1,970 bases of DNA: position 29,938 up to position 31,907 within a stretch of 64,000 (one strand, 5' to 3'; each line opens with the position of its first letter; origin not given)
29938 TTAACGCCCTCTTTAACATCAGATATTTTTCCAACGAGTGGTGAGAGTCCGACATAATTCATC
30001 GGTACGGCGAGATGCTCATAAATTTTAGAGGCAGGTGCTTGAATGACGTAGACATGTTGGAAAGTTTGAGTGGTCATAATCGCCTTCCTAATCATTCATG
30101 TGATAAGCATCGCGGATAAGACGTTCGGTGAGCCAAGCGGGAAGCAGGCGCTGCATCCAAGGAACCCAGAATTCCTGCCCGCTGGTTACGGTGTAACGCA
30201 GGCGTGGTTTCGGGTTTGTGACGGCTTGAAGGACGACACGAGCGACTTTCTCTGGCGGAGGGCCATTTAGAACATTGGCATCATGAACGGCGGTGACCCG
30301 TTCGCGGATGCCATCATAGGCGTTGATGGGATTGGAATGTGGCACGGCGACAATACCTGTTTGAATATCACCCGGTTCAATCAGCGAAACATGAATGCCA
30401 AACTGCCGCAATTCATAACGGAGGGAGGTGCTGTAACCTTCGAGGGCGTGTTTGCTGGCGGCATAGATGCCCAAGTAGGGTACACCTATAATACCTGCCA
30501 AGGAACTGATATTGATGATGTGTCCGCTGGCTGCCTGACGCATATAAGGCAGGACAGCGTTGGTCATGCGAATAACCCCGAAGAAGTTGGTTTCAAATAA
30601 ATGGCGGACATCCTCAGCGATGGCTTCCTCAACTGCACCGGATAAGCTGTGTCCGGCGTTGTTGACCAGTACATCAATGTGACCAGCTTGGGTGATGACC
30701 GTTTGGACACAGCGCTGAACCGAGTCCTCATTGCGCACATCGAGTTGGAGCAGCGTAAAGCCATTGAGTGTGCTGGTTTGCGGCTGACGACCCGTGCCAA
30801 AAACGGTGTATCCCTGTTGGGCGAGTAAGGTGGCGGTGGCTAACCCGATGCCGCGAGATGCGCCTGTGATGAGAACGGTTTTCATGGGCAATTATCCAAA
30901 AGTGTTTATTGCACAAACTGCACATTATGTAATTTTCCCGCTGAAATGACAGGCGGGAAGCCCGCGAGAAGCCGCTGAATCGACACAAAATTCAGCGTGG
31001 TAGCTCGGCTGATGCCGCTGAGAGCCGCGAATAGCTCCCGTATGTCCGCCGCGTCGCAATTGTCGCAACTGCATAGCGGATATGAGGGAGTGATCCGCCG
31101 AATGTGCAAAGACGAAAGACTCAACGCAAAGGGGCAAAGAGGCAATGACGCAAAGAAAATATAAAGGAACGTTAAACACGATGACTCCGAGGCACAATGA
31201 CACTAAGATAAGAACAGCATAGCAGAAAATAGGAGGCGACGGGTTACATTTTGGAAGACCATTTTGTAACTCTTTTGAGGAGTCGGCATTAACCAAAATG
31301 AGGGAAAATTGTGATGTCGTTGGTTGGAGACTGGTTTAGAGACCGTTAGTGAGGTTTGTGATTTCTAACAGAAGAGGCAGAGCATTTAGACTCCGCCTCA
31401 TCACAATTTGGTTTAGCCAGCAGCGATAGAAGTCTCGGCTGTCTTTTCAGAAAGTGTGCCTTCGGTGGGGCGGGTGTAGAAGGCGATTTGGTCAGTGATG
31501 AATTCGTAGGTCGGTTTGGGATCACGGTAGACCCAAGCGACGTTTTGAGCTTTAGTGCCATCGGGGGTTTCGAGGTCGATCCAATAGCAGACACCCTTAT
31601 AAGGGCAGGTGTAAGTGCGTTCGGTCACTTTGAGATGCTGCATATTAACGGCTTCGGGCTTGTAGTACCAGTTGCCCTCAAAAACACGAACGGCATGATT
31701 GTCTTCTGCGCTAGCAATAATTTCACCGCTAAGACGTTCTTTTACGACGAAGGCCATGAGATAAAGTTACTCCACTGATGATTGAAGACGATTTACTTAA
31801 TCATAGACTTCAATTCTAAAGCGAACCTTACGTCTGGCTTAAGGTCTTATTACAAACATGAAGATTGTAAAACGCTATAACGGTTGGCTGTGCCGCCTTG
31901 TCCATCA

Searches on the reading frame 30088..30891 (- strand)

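Call 22: search_protein_families(library=pfam, proteins=[window:30088-30891:-], max_evalue=0.01)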
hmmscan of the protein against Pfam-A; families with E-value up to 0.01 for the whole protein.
window:30088-30891:- (267 aa): 7 families
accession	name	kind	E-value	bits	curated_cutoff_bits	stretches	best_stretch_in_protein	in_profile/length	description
PF00106.31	adh_short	-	1e-50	172.4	26.6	1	4-181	1-187/195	short chain dehydrogenase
PF13561.12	adh_short_C2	-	6e-37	127.9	27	1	10-183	1-183/236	Enoyl-(Acyl carrier protein) reductase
PF08659.16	KR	-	6.6e-11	42.9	22.6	1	5-158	2-164/180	KR domain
PF01370.27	Epimerase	-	1.1e-07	32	20.9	1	6-133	1-117/240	NAD dependent epimerase/dehydratase family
PF13460.12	NAD_binding_10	-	0.00049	20.5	27.2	1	10-131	1-99/184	NAD(P)H-binding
PF08643.16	DUF1776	-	0.0011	18.9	25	1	83-179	104-202/294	Fungal family of unknown function (DUF1776)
PF16363.11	GDP_Man_Dehyd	-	0.0054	16.7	27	1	7-116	1-116/332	GDP-mannose 4,6 dehydratase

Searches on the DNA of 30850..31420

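Call 34: search_rna_families(source=window, start=30850, end=31420, threshold=evalue, max_evalue=10, show_alignments=2)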
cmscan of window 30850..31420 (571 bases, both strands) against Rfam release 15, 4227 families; matches with E-value up to 10: 3.
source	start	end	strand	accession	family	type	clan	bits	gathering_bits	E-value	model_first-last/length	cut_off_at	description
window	31302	31389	-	RF02120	FTX_2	Gene; lncRNA;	-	16.1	48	1.6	1-97/97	no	FTX transcript, XIST regulator conserved region 2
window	31074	31177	+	RF01932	bxd_4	Gene; lncRNA;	-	16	40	2.2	1-106/106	no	Bithoraxoid conserved region 4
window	31309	31411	-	RF00046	snoR30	Gene; snRNA; snoRNA; CD-box;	CL00073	13.9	60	6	1-96/96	no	Small nucleolar RNA R30/Z108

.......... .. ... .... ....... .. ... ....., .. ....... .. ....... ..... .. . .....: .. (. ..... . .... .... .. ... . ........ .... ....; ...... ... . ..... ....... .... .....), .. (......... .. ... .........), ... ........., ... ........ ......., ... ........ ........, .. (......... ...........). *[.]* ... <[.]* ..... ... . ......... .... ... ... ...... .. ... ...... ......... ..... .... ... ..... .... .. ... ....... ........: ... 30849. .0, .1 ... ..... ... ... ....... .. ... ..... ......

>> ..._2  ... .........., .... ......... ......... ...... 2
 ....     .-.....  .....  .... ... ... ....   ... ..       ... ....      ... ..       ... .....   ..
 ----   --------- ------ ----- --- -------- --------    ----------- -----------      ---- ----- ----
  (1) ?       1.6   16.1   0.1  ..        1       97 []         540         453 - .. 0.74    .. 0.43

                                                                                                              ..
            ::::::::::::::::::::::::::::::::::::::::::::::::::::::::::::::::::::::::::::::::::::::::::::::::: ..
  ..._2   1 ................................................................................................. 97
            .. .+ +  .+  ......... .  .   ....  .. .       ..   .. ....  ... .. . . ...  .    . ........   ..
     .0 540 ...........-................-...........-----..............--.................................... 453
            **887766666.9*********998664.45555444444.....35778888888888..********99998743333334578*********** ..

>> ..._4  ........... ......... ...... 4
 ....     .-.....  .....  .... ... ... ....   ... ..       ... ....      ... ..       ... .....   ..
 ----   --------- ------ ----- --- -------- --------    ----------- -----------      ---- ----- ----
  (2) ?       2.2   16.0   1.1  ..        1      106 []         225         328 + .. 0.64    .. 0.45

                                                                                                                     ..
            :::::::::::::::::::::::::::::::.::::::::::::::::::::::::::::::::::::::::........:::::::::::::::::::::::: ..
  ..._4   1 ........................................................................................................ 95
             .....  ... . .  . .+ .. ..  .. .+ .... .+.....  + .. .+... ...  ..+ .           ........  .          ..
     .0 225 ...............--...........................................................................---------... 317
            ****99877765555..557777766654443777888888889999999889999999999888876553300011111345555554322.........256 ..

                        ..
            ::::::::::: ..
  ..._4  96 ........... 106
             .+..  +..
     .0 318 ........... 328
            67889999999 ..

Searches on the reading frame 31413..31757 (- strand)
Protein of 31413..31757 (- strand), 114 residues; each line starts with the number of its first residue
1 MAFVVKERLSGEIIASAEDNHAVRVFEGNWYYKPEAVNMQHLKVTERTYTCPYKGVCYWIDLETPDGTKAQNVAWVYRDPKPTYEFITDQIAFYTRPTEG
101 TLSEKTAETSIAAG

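Call 22: search_protein_families(library=pfam, proteins=[window:31413-31757:-], max_evalue=0.01)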
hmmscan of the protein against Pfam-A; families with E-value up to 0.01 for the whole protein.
window:31413-31757:- (114 aa): 1 family
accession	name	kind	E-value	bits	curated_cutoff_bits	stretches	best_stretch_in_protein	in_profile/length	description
PF04248.19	NTP_transf_9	-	3.2e-18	65.8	22.1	1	8-95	4-92/93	Domain of unknown function (DUF427)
